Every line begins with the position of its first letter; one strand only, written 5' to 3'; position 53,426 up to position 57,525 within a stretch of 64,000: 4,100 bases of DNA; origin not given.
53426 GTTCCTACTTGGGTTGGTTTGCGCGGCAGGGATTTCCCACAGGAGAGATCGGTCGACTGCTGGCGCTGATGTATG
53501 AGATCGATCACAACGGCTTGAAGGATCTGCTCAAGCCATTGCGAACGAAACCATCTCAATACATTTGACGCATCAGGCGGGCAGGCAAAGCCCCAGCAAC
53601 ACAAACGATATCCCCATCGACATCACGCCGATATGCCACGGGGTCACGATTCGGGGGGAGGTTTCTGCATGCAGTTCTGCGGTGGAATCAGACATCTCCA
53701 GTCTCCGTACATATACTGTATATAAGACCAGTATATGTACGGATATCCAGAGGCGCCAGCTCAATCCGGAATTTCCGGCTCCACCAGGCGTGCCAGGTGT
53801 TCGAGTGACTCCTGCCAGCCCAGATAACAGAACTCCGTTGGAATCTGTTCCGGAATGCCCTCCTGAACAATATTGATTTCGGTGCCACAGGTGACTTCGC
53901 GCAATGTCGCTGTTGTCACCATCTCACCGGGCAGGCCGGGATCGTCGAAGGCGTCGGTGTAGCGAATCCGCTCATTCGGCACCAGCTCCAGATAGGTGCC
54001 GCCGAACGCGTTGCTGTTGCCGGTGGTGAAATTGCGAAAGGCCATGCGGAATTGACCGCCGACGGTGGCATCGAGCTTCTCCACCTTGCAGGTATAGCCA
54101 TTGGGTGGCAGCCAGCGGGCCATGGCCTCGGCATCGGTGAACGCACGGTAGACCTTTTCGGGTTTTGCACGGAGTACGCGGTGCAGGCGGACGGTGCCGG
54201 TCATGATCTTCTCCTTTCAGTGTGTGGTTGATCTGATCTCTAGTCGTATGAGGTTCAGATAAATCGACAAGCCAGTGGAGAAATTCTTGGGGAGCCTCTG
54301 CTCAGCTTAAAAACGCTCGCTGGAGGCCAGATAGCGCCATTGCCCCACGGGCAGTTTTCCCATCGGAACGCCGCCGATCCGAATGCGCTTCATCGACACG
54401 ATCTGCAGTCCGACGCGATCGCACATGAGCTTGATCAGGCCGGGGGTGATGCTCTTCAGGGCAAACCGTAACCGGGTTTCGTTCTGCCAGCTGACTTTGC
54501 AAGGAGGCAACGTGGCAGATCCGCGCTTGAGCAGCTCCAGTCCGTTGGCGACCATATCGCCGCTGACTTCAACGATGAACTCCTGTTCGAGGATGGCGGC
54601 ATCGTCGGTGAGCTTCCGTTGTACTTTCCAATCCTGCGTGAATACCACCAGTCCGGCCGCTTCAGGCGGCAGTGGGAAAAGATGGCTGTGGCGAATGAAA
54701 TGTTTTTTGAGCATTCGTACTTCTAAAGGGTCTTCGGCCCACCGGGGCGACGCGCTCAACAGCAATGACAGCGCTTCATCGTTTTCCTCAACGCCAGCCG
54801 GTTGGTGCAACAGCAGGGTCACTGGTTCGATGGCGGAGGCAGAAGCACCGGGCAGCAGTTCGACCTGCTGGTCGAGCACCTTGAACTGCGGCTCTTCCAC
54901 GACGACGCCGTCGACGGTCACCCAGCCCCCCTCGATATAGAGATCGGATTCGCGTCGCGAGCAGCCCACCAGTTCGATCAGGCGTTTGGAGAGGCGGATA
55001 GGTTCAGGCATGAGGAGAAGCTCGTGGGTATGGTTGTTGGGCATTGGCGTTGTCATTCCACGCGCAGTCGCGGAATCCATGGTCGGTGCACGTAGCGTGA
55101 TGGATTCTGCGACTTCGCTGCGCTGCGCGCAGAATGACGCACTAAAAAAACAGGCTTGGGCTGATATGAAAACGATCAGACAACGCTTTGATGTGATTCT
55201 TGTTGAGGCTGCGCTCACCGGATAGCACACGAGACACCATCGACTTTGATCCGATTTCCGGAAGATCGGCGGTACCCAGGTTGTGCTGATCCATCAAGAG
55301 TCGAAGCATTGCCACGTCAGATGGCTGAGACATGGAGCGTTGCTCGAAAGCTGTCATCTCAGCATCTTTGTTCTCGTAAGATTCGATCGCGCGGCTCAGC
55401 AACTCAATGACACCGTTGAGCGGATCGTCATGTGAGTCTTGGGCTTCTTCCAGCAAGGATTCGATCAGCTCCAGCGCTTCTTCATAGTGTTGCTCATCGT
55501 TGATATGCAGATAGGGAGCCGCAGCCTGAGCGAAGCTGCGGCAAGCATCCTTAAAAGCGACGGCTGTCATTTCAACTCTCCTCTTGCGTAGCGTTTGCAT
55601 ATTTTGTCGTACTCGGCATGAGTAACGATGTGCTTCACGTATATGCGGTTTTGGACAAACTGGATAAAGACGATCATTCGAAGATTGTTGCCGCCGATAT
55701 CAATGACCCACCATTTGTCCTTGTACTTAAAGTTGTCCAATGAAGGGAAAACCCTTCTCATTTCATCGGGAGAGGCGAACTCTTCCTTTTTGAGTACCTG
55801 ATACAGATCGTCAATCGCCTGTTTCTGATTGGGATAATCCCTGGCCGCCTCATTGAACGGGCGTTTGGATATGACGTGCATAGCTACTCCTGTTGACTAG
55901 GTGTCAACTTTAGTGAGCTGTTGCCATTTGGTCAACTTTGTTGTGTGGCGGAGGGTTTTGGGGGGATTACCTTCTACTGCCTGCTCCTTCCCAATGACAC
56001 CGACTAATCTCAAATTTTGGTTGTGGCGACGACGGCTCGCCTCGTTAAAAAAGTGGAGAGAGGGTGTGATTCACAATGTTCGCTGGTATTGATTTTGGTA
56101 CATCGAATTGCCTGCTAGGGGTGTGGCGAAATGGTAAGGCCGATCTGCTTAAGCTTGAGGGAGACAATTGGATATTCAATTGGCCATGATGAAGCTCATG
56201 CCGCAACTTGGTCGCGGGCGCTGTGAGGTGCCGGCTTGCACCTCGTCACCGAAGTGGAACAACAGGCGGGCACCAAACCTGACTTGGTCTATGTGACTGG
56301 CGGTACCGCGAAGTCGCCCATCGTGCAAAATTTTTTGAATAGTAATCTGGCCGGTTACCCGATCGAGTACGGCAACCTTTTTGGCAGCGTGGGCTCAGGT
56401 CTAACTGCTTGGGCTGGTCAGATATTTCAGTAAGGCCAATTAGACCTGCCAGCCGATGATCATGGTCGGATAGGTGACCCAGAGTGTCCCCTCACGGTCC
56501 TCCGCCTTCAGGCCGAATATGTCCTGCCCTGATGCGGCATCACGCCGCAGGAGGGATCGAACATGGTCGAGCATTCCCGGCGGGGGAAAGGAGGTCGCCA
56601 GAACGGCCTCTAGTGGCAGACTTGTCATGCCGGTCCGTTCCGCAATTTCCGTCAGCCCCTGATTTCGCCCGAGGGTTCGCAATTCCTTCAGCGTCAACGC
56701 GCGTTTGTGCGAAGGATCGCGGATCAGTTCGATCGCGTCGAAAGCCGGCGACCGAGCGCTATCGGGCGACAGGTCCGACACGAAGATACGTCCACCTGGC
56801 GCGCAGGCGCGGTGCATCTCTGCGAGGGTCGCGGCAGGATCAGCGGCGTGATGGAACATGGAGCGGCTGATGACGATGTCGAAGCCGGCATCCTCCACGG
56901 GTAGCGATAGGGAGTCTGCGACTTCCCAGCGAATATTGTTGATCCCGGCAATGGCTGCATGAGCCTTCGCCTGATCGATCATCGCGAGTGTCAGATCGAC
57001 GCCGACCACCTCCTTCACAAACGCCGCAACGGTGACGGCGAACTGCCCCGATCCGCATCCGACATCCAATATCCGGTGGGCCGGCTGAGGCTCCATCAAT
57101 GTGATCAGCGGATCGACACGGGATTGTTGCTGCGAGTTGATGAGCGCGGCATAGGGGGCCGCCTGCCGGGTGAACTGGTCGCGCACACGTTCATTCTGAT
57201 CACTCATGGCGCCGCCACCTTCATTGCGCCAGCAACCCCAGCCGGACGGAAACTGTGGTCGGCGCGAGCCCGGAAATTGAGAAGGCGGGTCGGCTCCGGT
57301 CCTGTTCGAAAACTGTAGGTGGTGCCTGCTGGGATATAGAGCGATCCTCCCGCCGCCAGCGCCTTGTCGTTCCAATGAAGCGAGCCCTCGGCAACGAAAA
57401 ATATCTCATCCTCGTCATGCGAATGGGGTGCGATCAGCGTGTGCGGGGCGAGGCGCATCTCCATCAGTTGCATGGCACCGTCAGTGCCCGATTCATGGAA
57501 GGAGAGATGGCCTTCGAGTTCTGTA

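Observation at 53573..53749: Near-consensus LexA box with 14-bp perfect arms in front of an unannotated 40-aa membrane peptide (possible SOS-induced type I toxin-like gene)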

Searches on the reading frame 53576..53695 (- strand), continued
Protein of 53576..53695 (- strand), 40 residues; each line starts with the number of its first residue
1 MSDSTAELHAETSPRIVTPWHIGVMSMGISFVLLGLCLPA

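Call 77: predict_structure(alignment_id=A5)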
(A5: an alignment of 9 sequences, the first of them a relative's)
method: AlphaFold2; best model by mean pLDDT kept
length: 40 residues; sequences in the alignment: 9
mean_pLDDT: 70.5   pTM: 0.36
mean pLDDT of the five models: 70.5, 69.6, 69.6, 68.8, 65.3
residues with pLDDT >= 90: 10; 70-90: 10; 50-70: 18; < 50: 2
segments of 3 or more residues with pLDDT < 50: none
pLDDT, mean of each block of 10 residues (from residue 1): 52 57 88 84
secondary structure, 60 per line:
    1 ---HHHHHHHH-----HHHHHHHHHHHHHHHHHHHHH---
elements in order: H4-11 H17-37
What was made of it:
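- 53585..53647 (-): Codons 17-37: the conserved C-terminal transmembrane helix. W20, I22, G23, G28, L33, L34, G35, L38 and P39 are invariant. AlphaFold2 predicts a helix over residues 17-37, with block-mean pLDDT of 84-88 over residues 21-40 (call 77).
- Checked: AlphaFold2 predicts a helix over residues 17-37 with block-mean pLDDT of 84-88 (call 77).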

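Call 80: search_protein_families(library=pfam, proteins=[L011:3-224:+, L010:1-180:-, L007:1-258:-], max_evalue=1)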
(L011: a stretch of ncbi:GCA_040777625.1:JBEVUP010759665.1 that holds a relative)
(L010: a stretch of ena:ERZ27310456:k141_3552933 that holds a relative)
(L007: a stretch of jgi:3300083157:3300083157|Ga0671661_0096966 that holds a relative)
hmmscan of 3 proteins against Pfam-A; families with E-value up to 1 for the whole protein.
L011:3-224:+ (73 aa): 2 families
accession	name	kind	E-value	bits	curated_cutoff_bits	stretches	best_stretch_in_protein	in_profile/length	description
PF07130.17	YebG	-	4.1e-07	30.3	27.5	1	1-46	29-74/74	YebG protein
PF03571.21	Peptidase_M49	-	0.18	10.6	21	1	6-43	339-375/548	Peptidase family M49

L010:1-180:- (60 aa): 1 family
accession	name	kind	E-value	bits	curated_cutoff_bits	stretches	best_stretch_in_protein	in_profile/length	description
PF00717.28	Peptidase_S24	-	0.012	15.8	23.3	1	16-60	11-54/116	Peptidase S24-like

L007:1-258:- (86 aa): 1 family
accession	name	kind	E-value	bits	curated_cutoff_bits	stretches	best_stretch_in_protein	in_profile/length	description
PF00717.28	Peptidase_S24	-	6.3e-08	32.8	23.3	1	16-85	11-79/116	Peptidase S24-like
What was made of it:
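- An eighth lies downstream of yebG (call 80).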

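Call 81: search_protein_families(library=ncbifam, proteins=[L011:3-224:+, L008:2286-2660:-, L008:987-2282:-, L002:1097-3025:+], max_evalue=0.01)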
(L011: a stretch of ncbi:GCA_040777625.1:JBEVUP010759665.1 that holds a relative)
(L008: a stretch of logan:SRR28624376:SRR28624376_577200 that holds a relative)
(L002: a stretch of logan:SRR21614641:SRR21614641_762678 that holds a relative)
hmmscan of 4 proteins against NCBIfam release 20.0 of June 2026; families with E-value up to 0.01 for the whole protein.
L011:3-224:+ (73 aa): 1 family
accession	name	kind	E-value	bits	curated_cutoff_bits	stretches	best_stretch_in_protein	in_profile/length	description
TIGR01728.1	SsuA_fam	subfamily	0.0077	15.5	163.5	1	11-67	184-239/290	aliphatic sulfonate ABC transporter substrate-binding protein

L008:2286-2660:- (124 aa): 3 families
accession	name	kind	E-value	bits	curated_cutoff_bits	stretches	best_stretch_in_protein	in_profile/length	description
NF007621.2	PRK10276.1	subfamily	4.1e-22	78.4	110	1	13-118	2-114/115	translesion error-prone DNA polymerase V autoproteolytic subunit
NF051876.1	transXXX_HumD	equivalog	2.1e-12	47.1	120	1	14-121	2-118/129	HumD family translesion DNA polymerase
TIGR00498.1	lexA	equivalog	7.2e-07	29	110.95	1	21-119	96-200/203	transcriptional repressor LexA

L008:987-2282:- (431 aa): 10 families
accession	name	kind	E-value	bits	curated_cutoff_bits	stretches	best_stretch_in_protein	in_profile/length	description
NF002955.0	PRK03609.1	subfamily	1.6e-119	399.6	431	1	7-424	4-422/422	translesion error-prone DNA polymerase V subunit UmuC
NF002848.0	PRK03103.1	subfamily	4.3e-50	170.4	381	1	2-395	3-390/410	DNA polymerase IV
NF003015.0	PRK03858.1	subfamily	1.8e-45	155.7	367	1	5-396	9-385/399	DNA polymerase IV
NF002492.0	PRK01810.1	equivalog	2.8e-44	151.5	399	1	2-397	9-395/412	DNA polymerase IV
NF002751.0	PRK02794.1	equivalog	6.8e-38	130.6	371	1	7-398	42-419/425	DNA polymerase IV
NF002882.0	PRK03348.1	equivalog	1e-37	130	389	1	2-413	4-401/461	DNA polymerase IV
NF002677.0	PRK02406.1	equivalog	7.5e-31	107.5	256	1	2-313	5-313/357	DNA polymerase IV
NF002883.0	PRK03352.1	equivalog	2.8e-26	92.5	330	1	3-335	5-326/347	DNA polymerase IV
NF010731.0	PRK14133.1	equivalog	6.3e-24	84.9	362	1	1-237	1-229/352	DNA polymerase IV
NF002292.0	PRK01216.1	equivalog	8.8e-23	80.9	339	1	5-211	3-208/351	DNA polymerase IV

L002:1097-3025:+ (643 aa): 9 families
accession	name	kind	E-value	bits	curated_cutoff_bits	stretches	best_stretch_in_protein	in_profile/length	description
NF004422.0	PRK05762.1-4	equivalog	0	1207.6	1103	1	2-643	3-646/789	DNA polymerase II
NF004420.0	PRK05762.1-1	equivalog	0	1067.8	1435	1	3-643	2-640/783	DNA polymerase II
NF004421.0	PRK05762.1-2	equivalog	2.5e-270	899.2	570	1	2-643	5-652/795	DNA polymerase II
TIGR00592.1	pol2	superfamily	1.1e-34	119.7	239.95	1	203-643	588-1033/1176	DNA polymerase (pol2)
NF004417.0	PRK05761.1-3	equivalog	2.5e-18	65.5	780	1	402-554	487-650/858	DNA-directed DNA polymerase I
NF004419.0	PRK05761.1-5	equivalog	1e-16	60.1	1285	2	490-563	655-722/932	DNA-directed DNA polymerase I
NF004415.0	PRK05761.1-1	equivalog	1.1e-14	53.4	1289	1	402-557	496-666/883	DNA-directed DNA polymerase I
NF004418.0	PRK05761.1-4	subfamily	1.8e-10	39.7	692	1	399-639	322-559/717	type B DNA-directed DNA polymerase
NF004416.0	PRK05761.1-2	equivalog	2e-09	36.4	516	1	401-552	319-456/665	type B DNA-directed DNA polymerase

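Call 87: search_protein_families(library=phrogs, alignment_id=A5, max_evalue=1)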
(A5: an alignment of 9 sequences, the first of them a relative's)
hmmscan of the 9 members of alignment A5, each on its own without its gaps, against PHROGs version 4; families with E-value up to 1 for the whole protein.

A. member 1, P0001 (40 aa): 0 families

B. families by the number of members that match (of 9 scanned): 3 families
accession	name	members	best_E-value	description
phrog_1142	-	2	0.0081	-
phrog_21660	-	1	0.2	-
phrog_30885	-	1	0.43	-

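Call 88: search_protein_families(library=padloc, alignment_id=A5, max_evalue=1)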
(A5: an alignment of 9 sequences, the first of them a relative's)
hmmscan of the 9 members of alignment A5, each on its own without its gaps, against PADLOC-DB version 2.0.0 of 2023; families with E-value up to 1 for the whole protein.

A. member 1, P0001 (40 aa): 0 families

B. families by the number of members that match (of 9 scanned): 0 families

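Call 89: search_solved_structures(query=A5, max_evalue=10)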
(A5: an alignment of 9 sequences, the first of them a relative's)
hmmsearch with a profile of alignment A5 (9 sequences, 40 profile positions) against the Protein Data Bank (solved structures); distinct sequences matched with E-value up to 10: 4.
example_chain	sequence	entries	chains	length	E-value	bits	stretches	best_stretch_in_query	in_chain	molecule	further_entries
1zos_A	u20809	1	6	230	0.45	13.5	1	8-32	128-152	5'-methylthioadenosine / S-adenosylhomocysteine nucleosidase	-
3mms_A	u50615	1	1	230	0.47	13.4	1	8-32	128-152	5'-methylthioadenosine / S-adenosylhomocysteine nucleosidase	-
8bpq_A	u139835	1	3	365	1.7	11.6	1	4-26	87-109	N-ethylmaleimide reductase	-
8bpp_A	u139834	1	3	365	1.7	11.6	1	4-26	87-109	N-ethylmaleimide reductase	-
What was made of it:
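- On Type I toxin-antitoxin systems (tisB/istR-1, dinQ/agrB, hok/sok type): Nine family members give nothing usable in PHROGs, PADLOC or PDB (calls 87-89).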

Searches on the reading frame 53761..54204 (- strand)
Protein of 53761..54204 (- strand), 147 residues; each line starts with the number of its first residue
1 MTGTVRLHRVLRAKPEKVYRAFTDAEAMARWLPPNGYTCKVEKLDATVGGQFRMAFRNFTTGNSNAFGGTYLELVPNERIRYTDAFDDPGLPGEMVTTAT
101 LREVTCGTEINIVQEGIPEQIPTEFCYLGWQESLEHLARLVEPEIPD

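Call 7: search_protein_families(library=ncbifam, proteins=[window:53761-54204:-], max_evalue=0.1)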
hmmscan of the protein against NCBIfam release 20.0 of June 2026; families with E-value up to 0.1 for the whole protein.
window:53761-54204:- (147 aa): 0 families

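Call 8: search_protein_families(library=pfam, proteins=[window:53761-54204:-], max_evalue=0.1)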
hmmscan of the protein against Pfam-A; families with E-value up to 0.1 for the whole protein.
window:53761-54204:- (147 aa): 3 families
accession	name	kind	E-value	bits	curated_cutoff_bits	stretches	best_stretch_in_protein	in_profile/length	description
PF08327.17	AHSA1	-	4.2e-32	111.5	22.1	1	13-142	2-125/125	Activator of Hsp90 ATPase homolog 1-like protein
PF10604.15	Polyketide_cyc2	-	4.6e-07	30.7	27.4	1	4-109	3-101/142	Polyketide cyclase / dehydrase and lipid transport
PF03364.25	Polyketide_cyc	-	0.029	15.1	23.4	1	13-36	3-26/126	Polyketide cyclase / dehydrase and lipid transport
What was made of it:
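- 53761..54204 (-): Upstream neighbour, an AHSA1/SRPBCC-family gene. Its stop codon lies one base from the candidate -35, and no terminator lies between them. Pfam PF08327, E = 4e-32 (call 8).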

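Call 26: find_encoding_contigs(protein=window:53761-54204:-, flank=3000, max_places=10)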
Protein window:53761-54204:- (147 aa): no gene with exactly this product is on record in the collection.
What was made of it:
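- Tried and rejected: An exact look-up of the AHSA1 protein found nothing (call 26).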

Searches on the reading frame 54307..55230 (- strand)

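Call 7: search_protein_families(library=ncbifam, proteins=[window:54307-55230:-], max_evalue=0.1)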
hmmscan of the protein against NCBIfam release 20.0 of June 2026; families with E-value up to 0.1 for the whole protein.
window:54307-55230:- (307 aa): 4 families
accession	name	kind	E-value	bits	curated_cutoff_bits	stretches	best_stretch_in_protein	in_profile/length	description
NF007784.0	PRK10475.1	equivalog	1.4e-11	43.9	318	2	178-305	93-228/290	23S rRNA pseudouridine(2604) synthase RluF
TIGR00093.1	TIGR00093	subfamily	1.4e-10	41.2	109.3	1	189-302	39-160/161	pseudouridine synthase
NF008097.0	PRK10839.1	equivalog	8.7e-07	28.8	275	1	190-305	104-226/232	16S rRNA pseudouridine(516) synthase RsuA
NF007976.1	PRK10700.1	equivalog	7.5e-05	22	290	1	191-301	113-232/291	23S rRNA pseudouridine(2605) synthase RluB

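Call 8: search_protein_families(library=pfam, proteins=[window:54307-55230:-], max_evalue=0.1)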
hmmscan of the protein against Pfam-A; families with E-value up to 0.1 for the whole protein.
window:54307-55230:- (307 aa): 1 family
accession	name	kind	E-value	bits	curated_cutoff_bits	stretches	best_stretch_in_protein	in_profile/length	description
PF01479.30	S4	-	0.00047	20.3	22.8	1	88-119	12-43/48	S4 domain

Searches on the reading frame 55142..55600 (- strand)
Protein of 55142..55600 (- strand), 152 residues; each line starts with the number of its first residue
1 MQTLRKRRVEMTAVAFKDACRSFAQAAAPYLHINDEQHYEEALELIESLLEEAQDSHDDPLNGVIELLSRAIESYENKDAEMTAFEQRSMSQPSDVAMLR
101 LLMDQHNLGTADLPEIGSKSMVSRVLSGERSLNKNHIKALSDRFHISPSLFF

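Call 7: search_protein_families(library=ncbifam, proteins=[window:55142-55600:-], max_evalue=0.1)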
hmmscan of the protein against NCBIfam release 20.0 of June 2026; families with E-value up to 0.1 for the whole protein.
window:55142-55600:- (152 aa): 0 families

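Call 8: search_protein_families(library=pfam, proteins=[window:55142-55600:-], max_evalue=0.1)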
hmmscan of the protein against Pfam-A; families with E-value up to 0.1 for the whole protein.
window:55142-55600:- (152 aa): 3 families
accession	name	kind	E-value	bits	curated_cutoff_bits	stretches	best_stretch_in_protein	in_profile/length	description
PF22642.1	MinC_N_1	-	0.012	16.3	27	0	31-78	12-61/78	Cell-division inhibitor MinC, N-terminal domain-like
PF01381.28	HTH_3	-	0.013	15.9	23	1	117-150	20-54/55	Helix-turn-helix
PF05565.16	Sipho_Gp157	-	0.061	13.8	28.6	1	32-144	14-124/162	Siphovirus Gp157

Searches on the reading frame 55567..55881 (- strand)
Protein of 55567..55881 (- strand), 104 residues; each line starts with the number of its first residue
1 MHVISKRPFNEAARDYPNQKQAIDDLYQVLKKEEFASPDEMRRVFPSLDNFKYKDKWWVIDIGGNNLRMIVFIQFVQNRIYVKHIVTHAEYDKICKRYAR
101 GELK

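Call 7: search_protein_families(library=ncbifam, proteins=[window:55567-55881:-], max_evalue=0.1)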
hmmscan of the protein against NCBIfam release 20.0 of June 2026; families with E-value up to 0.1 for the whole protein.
window:55567-55881:- (104 aa): 0 families

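Call 8: search_protein_families(library=pfam, proteins=[window:55567-55881:-], max_evalue=0.1)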
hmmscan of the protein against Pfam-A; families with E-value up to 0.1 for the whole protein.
window:55567-55881:- (104 aa): 1 family
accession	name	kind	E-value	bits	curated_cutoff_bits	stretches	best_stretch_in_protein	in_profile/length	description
PF09907.15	HigB_toxin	-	2.1e-27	95.6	27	1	20-94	2-74/74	HigB_toxin, RelE-like toxic component of a toxin-antitoxin system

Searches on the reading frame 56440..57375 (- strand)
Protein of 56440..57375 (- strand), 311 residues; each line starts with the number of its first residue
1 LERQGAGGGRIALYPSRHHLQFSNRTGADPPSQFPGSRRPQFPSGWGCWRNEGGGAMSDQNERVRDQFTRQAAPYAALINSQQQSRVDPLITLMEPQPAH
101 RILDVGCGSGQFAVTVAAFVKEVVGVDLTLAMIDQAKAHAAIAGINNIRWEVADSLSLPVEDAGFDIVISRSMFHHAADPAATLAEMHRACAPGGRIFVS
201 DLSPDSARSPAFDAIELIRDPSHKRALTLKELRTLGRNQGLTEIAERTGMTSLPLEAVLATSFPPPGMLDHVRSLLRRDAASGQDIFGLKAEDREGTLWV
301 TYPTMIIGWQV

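Call 65: search_protein_families(library=pfam, proteins=[window:56440-57375:-], max_evalue=0.001)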
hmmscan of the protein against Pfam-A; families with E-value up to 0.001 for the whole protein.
window:56440-57375:- (311 aa): 14 families
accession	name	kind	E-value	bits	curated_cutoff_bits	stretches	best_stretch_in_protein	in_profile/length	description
PF08241.18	Methyltransf_11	-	2.1e-24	86.4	21.2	1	103-199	1-95/95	Methyltransferase domain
PF13649.12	Methyltransf_25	-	2.2e-23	83.2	27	1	102-195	1-97/97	Methyltransferase domain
PF13847.12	Methyltransf_31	-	7.8e-23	81.2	27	1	99-203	4-113/145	Methyltransferase domain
PF13489.12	Methyltransf_23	-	1.3e-20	74.2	27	1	81-242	3-160/164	Methyltransferase domain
PF08242.18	Methyltransf_12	-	4.3e-17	63.1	30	1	103-197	1-98/98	Methyltransferase domain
PF01209.24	Ubie_methyltran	-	9.3e-14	51.8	20.1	1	89-203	38-155/233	ubiE/COQ5 methyltransferase family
PF08003.17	Methyltransf_9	-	1.9e-07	30.8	23.8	1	95-200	112-218/315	Protein of unknown function (DUF1698)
PF05175.20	MTS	-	2.1e-07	31.2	23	1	90-183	23-117/170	Methyltransferase small domain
PF00891.24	Methyltransf_2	-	2.2e-06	27.6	22.3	1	71-201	35-166/210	O-methyltransferase domain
PF06325.19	PrmA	-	4.1e-06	26.9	22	1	97-200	160-259/296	Ribosomal protein L11 methyltransferase (PrmA)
PF01135.25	PCMT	-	6.4e-06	26.5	20.3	1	90-168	65-146/210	Protein-L-isoaspartate(D-aspartate) O-methyltransferase (PCMT)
PF05219.18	DREV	-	7.5e-06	25.7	26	1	97-202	93-189/265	DREV methyltransferase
PF02353.26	CMAS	-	1.2e-05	25.3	27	1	79-178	43-141/273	Mycolic acid cyclopropane synthetase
PF01170.24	UPF0020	-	0.0004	20.6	22.3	0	91-191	21-148/197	RMKL-like, methyltransferase domain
